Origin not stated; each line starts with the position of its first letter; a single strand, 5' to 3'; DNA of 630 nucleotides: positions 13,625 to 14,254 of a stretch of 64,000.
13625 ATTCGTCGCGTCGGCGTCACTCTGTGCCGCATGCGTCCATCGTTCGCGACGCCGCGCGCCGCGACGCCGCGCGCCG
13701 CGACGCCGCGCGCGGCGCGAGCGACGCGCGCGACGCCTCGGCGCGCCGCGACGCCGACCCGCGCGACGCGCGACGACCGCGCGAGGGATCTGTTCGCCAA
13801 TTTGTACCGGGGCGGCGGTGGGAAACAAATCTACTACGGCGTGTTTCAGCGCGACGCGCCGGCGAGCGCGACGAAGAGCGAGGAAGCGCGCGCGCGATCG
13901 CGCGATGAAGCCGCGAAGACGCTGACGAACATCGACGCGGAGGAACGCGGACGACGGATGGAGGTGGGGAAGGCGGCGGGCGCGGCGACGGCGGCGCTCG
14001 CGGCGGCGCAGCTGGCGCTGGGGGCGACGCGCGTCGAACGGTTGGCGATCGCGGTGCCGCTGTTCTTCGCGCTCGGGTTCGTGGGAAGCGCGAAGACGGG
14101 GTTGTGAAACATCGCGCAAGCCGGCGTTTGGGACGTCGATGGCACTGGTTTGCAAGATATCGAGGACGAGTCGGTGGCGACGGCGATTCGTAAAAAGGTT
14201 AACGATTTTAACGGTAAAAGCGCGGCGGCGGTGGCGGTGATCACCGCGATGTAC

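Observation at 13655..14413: Candidate selenoprotein: in-frame TGA, a sensible 54-codon extension, a SECIS-shaped 3' UTR hairpin and a distal TGTAA.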

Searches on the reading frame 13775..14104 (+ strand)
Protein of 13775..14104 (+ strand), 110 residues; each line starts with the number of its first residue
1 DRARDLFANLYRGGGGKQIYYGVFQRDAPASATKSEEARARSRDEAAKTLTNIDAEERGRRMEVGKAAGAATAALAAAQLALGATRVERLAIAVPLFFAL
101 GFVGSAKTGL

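Call 39: find_related_loci(query=A1, collection=metagenome_contigs, flank=1500)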
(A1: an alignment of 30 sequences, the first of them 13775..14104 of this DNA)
Query A1 (110 aa) in metagenome_contigs; peptide patterns used: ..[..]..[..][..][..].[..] (x = any residue, [..] = any of these).
243 stretches matched a pattern; 26 encode a relative of the query (tblastn E <= 1e-3); 26 distinct loci.
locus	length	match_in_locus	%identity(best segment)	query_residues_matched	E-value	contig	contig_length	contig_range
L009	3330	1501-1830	100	1-110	3e-70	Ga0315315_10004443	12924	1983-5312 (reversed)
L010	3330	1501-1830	99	1-110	2e-69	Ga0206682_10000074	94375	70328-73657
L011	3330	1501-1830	98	1-110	1e-68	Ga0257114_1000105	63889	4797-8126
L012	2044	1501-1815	56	6-110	6e-34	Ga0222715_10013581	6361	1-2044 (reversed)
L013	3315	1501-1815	56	6-110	7e-34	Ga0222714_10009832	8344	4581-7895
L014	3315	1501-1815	55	6-110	4e-33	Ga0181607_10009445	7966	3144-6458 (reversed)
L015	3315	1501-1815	55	6-110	4e-33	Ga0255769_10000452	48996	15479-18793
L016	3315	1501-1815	55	6-110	4e-33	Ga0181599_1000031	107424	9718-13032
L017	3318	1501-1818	58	6-110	3e-32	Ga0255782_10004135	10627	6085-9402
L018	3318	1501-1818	59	6-110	3e-31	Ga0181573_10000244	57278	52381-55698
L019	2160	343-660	59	6-110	7e-31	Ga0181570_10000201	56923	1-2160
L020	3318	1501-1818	58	6-110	4e-31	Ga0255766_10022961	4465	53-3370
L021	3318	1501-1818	58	6-110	2e-30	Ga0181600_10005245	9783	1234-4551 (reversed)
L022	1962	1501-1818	59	6-110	1e-26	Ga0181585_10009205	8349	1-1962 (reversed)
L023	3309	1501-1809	62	7-109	2e-25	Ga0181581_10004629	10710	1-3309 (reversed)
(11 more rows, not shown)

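Call 44: search_protein_representatives(alignment_id=A1)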
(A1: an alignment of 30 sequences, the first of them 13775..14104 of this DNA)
Query: 30 sequences, 155 profile positions. Proteins with E-value up to 0.001 (for the whole library): 405; up to 1e-10: 228; up to 1e-30: 22. The best 150 are listed.
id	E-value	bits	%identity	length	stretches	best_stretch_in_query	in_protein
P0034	3.0e-56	206.3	-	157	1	6-155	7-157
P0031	1.1e-51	191.5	-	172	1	3-154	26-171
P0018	9.2e-50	185.2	-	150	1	18-155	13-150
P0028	5.3e-49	182.7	-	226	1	1-154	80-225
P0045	1.7e-48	181.0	-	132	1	26-155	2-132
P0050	3.5e-46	173.6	-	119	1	43-155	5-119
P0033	1.2e-45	171.8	-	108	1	48-155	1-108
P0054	4.2e-45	170.1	-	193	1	7-155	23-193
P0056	5.3e-45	169.7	-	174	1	16-155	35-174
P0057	4.1e-44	166.9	-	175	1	11-155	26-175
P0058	1.8e-42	161.5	-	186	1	24-155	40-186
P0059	3.2e-39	151.0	-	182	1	25-155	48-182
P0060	6.3e-39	150.0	-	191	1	32-155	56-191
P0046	8.8e-37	143.0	-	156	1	13-155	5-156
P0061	9.4e-37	142.9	-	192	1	19-155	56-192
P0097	1.8e-23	99.8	-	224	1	28-155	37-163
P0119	4.6e-20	88.7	-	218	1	31-155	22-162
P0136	6.3e-19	85.0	-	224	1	60-155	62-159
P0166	3.0e-16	76.4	-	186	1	58-155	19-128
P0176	1.3e-15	74.3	-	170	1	53-155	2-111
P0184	3.8e-15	72.8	-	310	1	55-155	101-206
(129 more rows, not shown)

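Call 47: search_protein_families(library=pfam, proteins=[P0184, P0166, P0119, P0176, P0097, P0136], max_evalue=1)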
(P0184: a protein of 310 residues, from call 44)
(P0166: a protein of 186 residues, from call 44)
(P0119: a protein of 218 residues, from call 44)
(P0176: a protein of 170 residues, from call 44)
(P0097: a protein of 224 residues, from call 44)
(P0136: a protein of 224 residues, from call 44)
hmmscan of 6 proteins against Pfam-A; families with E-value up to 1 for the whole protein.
P0184 (310 aa): 0 families

P0166 (186 aa): 2 families
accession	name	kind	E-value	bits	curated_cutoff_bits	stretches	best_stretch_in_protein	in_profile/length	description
PF02912.23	Phe_tRNA-synt_N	-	0.32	11.4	22.3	1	45-97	5-53/69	Aminoacyl tRNA synthetase class II, N-terminal domain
PF11127.14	YgaP-like_TM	-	0.44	11.2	25.3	1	69-111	3-39/66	Inner membrane protein YgaP-like, transmembrane domain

P0119 (218 aa): 0 families

P0176 (170 aa): 0 families

P0097 (224 aa): 0 families

P0136 (224 aa): 0 families

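Call 48: find_homologous_proteins(query=P0184, max_evalue=0.001)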
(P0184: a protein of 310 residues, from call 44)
Query P0184 (310 aa): 10 proteins with E <= 0.001 among 6599 candidates.
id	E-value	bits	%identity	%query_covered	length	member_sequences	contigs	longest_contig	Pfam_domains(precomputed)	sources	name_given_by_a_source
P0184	6.3e-204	694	100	100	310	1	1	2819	-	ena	-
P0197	4.1e-67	245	60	62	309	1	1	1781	-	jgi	jgi:hypothetical protein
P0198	4.2e-66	241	56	66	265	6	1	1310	-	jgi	jgi:hypothetical protein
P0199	1.3e-57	213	46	77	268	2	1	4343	-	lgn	-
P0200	3.5e-55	205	47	73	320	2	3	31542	-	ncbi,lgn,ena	-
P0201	1.0e-53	201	51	61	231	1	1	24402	-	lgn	-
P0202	1.6e-53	200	45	77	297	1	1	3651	-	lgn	-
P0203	8.4e-47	178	44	71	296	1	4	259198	-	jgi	jgi:hypothetical protein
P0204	8.4e-46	175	44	67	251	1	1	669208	-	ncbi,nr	ncbi:hypothetical protein MPSEU_000878900 [Mayamaea pseudoterrestris]|nr:hypothetical protein MPSEU_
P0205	2.1e-32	131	55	39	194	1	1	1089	-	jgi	-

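Call 71: predict_structure(alignment_id=A7)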
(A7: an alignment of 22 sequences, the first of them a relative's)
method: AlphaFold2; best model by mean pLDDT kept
length: 251 residues; sequences in the alignment: 22
mean_pLDDT: 82.2   pTM: 0.72
mean pLDDT of the five models: 82.2, 82.0, 80.4, 80.2, 80.2
residues with pLDDT >= 90: 136; 70-90: 67; 50-70: 8; < 50: 40
segments of 3 or more residues with pLDDT < 50: 1-40
pLDDT, mean of each block of 10 residues (from residue 1): 43 43 42 44 70 86 89 83 82 94 94 94 95 90 94 95 94 87 90 93 94 94 90 92 86 62
secondary structure, 60 per line:
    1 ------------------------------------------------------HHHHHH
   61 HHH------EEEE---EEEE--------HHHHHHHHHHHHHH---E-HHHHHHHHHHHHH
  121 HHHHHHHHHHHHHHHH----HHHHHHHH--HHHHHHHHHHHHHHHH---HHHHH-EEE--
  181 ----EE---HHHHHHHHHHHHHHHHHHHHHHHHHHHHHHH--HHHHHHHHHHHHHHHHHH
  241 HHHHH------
elements in order: H55-63 E70-73 E77-80 H89-102 H108-136 H141-148 H151-166 H170-174 E176-178 H190-220 H223-245
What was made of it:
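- AF2 model of the Cys-form homologue P0204: pLDDT 82, pTM 0.72, with a helical membrane topology (call 71).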

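Call 75: fold_search(model_id=the predicted structure, library=pdb)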
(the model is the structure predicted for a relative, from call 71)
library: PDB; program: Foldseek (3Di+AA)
matches with E <= 10: 202; with E <= 0.001: 0
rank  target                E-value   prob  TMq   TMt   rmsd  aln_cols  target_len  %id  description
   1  4onr                  9.8e-01  0.12  0.16  0.24  16.6       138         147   16  Crystal structure of Borrelia burgdorferi decorin-binding protein DbpA (released 2014-07-09)
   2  1hw1_A                1.3e+00  0.07  0.16  0.17  18.1       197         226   11  THE FADR-DNA COMPLEX: TRANSCRIPTIONAL CONTROL OF FATTY ACID METABOLISM IN ESCHERICHIA COLI (released 2001-01-24)
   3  1e2x                  1.3e+00  0.06  0.16  0.17  18.6       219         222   11  FadR, fatty acid responsive transcription factor from E. coli (released 2000-12-03)
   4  7qsn_H                1.5e+00  0.09  0.16  0.15  15.4       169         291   12  Bovine complex I in lipid nanodisc, Deactive-apo (released 2022-05-25)
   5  2x3x_B                1.6e+00  0.06  0.14  0.13  27.8       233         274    9  structure of mouse syndapin I (crystal form 1) (released 2010-04-07)
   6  7ado_F                1.8e+00  0.12  0.16  0.33  15.3       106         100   12  Cryo-EM structure of human ER membrane protein complex in lipid nanodiscs (released 2020-12-02)
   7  8uev_1H               1.8e+00  0.05  0.13  0.11  17.1       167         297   10  In-situ complex I, Deactive class04 (released 2024-06-19)
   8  9wfi_B                1.9e+00  0.04  0.14  0.15  19.1       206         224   12  A chimera FadR transcription factor containing wHTH of Rv0494 and the part other than wHTH of Escherichia coli FadR (released 2025-09-24)
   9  2ysu_B                2.0e+00  0.30  0.22  0.40  12.2       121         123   13  Structure of the complex between BtuB and Colicin E2 receptor binding domain (released 2007-06-19)
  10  6d26                  2.0e+00  0.05  0.14  0.10  14.1       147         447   18  Crystal structure of the prostaglandin D2 receptor CRTH2 with fevipiprant (released 2018-10-03)
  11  9tbf                  2.2e+00  0.10  0.20  0.18  17.6       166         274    8  Cryo-EM structure of the light-driven sodium pump ErNaR in the monomeric form in the O2 state (released 2025-12-17)
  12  7mxy_A                2.2e+00  0.10  0.20  0.18  11.5       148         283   16  Cryo-EM structure of PfFNT-inhibitor complex (released 2021-12-08)
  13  3hah_A                2.2e+00  0.08  0.19  0.18  30.4       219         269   10  Crystal structure of human PACSIN1 F-BAR domain (C2 lattice) (released 2009-06-16)
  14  7m8w                  2.2e+00  0.06  0.14  0.10  15.6       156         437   14  XFEL crystal structure of the prostaglandin D2 receptor CRTH2 in complex with 15R-methyl-PGD2 (released 2021-08-25)
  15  9lpt                  2.4e+00  0.06  0.17  0.13  23.5       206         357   13  Structure of the P113 protein from Plasmodium falciparum (released 2025-05-14)
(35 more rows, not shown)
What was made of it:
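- Tried and rejected: Foldseek against PDB found nothing at E < 1 (call 75).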

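Call 79: list_cluster_members(proteins=[P0005, P0026, P0200, P0022, P0043, P0053, P0054])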
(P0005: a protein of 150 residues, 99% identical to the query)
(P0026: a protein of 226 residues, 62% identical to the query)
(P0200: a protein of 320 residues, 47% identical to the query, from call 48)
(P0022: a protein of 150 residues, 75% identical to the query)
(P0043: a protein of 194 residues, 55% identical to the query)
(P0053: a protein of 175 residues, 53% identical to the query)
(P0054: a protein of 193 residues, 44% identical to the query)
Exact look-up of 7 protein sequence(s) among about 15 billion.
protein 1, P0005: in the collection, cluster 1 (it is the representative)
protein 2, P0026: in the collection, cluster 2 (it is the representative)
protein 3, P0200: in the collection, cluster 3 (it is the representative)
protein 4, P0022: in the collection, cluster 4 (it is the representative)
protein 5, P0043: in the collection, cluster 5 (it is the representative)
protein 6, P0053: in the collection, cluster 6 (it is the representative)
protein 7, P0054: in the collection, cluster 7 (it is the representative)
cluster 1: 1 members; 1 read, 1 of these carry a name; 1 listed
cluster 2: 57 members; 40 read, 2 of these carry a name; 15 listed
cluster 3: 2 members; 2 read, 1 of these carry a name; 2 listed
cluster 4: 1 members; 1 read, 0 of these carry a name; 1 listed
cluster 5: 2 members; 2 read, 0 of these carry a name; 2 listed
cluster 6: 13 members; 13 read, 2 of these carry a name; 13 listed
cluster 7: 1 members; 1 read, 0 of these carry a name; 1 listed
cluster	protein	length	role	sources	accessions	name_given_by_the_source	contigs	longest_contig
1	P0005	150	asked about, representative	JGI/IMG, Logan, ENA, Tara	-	hypothetical protein | strand:+ start:5106 stop:5558 length:453 start_codon:yes stop_codon:yes gene_type:complete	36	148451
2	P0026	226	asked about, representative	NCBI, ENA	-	-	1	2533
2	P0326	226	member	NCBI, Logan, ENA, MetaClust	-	\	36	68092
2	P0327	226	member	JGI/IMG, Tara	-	hypothetical protein | strand:- start:6558 stop:7238 length:681 start_codon:yes stop_codon:yes gene_type:complete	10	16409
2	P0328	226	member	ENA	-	-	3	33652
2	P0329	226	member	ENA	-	-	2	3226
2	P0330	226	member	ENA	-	-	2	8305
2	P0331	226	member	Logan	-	-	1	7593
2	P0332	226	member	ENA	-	-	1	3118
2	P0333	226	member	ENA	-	-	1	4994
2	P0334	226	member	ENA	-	-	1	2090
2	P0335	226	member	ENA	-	-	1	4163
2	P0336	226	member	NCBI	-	-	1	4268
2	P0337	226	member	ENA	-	-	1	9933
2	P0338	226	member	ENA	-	-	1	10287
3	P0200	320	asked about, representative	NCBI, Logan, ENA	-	-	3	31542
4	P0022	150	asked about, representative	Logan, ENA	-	-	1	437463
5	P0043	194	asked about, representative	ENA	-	-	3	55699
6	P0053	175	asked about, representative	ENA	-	-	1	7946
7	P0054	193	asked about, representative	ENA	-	-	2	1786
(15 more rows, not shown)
